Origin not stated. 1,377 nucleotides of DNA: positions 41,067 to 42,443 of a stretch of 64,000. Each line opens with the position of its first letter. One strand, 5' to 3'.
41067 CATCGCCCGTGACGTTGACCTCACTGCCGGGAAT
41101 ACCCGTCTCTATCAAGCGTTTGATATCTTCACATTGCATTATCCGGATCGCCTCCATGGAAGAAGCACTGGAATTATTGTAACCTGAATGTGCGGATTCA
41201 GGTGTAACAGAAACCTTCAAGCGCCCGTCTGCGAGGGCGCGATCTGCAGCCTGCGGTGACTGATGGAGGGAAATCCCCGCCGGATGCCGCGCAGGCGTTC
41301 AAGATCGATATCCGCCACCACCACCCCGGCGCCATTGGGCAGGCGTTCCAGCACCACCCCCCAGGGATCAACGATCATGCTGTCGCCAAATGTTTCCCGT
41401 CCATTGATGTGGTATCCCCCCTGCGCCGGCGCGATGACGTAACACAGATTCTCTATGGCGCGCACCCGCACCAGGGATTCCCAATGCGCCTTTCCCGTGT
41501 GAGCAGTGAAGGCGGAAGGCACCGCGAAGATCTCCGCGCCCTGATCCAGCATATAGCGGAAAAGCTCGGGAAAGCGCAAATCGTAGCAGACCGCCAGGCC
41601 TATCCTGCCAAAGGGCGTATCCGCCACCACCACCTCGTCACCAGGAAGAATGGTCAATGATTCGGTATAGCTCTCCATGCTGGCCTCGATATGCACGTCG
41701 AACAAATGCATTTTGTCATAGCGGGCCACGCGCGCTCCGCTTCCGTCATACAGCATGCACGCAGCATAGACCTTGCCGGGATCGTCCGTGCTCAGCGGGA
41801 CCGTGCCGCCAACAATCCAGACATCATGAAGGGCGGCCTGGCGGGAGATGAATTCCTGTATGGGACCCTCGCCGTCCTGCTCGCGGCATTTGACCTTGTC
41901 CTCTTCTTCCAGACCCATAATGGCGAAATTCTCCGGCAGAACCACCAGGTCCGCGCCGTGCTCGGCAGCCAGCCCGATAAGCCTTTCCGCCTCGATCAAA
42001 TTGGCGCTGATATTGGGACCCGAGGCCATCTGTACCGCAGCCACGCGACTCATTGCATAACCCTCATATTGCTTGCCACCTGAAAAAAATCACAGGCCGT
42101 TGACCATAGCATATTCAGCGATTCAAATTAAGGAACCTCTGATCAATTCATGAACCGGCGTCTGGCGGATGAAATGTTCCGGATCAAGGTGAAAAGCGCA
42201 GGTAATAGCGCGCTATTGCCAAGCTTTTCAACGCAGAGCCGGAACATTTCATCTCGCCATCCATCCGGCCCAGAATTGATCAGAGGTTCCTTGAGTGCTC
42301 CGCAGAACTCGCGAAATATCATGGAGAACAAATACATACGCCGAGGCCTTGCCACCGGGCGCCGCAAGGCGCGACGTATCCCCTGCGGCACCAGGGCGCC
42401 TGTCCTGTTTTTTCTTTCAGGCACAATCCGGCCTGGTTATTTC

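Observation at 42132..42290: MITE copy 3 has its two internal arms swapped while the centre keeps orientation: evidence for recombination or inversion within the element family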

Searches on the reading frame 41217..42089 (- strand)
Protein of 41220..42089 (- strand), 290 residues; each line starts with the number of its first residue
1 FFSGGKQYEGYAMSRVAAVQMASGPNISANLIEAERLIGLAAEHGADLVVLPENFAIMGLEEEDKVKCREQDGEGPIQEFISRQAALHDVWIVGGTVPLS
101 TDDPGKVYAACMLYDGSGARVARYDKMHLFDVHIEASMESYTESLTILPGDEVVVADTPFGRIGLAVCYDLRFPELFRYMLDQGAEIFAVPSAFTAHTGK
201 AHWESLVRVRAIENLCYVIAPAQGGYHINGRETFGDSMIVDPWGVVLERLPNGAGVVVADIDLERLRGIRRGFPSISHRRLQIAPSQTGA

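Call 25: find_encoding_contigs(protein=window:41217-42053:-, flank=3000, max_places=10)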
Protein window:41217-42053:- (278 aa): 9 contigs read that carry it; 9 places shown.
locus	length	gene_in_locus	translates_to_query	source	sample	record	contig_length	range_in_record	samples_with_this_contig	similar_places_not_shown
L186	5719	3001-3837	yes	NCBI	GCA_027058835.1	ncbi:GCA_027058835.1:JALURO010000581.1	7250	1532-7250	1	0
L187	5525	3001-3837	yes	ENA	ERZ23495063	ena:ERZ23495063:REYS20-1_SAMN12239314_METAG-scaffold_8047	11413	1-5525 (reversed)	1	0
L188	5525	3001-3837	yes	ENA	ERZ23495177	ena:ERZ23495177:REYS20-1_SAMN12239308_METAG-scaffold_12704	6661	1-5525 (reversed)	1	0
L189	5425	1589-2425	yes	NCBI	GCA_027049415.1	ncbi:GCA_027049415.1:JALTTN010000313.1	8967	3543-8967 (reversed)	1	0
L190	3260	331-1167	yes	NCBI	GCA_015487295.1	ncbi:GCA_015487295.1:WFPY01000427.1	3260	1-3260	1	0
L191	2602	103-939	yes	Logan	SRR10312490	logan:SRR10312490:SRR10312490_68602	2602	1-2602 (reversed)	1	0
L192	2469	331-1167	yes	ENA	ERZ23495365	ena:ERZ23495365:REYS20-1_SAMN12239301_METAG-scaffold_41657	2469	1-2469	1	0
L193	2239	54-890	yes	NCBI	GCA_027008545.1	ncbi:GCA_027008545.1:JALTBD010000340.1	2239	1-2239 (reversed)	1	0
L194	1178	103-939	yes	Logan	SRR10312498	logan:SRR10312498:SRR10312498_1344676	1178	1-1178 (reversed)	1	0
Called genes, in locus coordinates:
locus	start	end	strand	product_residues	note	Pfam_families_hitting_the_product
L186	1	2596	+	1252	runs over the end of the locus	PF05170:AsmA (weak), PF05359:DUF748, PF13116:YhdP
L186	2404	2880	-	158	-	-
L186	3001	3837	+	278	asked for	PF00795:CN_hydrolase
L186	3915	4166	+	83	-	PF01722:BolA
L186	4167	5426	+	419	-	PF00275:EPSP_synthase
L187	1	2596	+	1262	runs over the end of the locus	PF05170:AsmA (weak), PF05359:DUF748, PF13116:YhdP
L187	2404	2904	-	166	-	-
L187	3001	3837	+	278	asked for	PF00795:CN_hydrolase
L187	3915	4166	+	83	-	PF01722:BolA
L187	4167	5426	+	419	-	PF00275:EPSP_synthase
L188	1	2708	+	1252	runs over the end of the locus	PF05170:AsmA (weak), PF05359:DUF748, PF13116:YhdP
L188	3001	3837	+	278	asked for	PF00795:CN_hydrolase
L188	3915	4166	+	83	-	PF01722:BolA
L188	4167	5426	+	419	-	PF00275:EPSP_synthase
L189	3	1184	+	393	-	?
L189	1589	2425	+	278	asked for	PF00795:CN_hydrolase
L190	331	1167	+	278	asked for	PF00795:CN_hydrolase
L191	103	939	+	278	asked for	PF00795:CN_hydrolase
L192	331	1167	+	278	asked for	PF00795:CN_hydrolase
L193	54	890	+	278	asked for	PF00795:CN_hydrolase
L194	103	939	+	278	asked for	PF00795:CN_hydrolase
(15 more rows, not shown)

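Call 61: search_protein_families(library=pfam, proteins=[window:41220-42089:-], max_evalue=0.00001)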
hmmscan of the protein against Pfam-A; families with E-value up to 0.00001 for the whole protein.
window:41220-42089:- (290 aa): 1 family
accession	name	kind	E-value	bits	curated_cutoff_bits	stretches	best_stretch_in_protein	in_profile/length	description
PF00795.27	CN_hydrolase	-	2.9e-58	197.7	23.2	1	15-271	1-256/256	Carbon-nitrogen hydrolase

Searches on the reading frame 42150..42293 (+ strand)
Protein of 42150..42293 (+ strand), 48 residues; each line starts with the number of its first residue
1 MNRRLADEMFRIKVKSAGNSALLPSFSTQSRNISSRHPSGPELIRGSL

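Call 30: find_homologous_proteins(query=window:42150-42293:+, max_evalue=10)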
Query seq(48 aa) (48 aa): 3 proteins with E <= 10 among 3 candidates.
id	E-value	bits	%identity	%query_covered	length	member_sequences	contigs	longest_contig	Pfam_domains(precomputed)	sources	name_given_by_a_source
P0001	2.7e-10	57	70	98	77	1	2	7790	-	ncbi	-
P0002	1.5e-6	45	68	83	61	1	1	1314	-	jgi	-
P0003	5.8e-6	43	68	83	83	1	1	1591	-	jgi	-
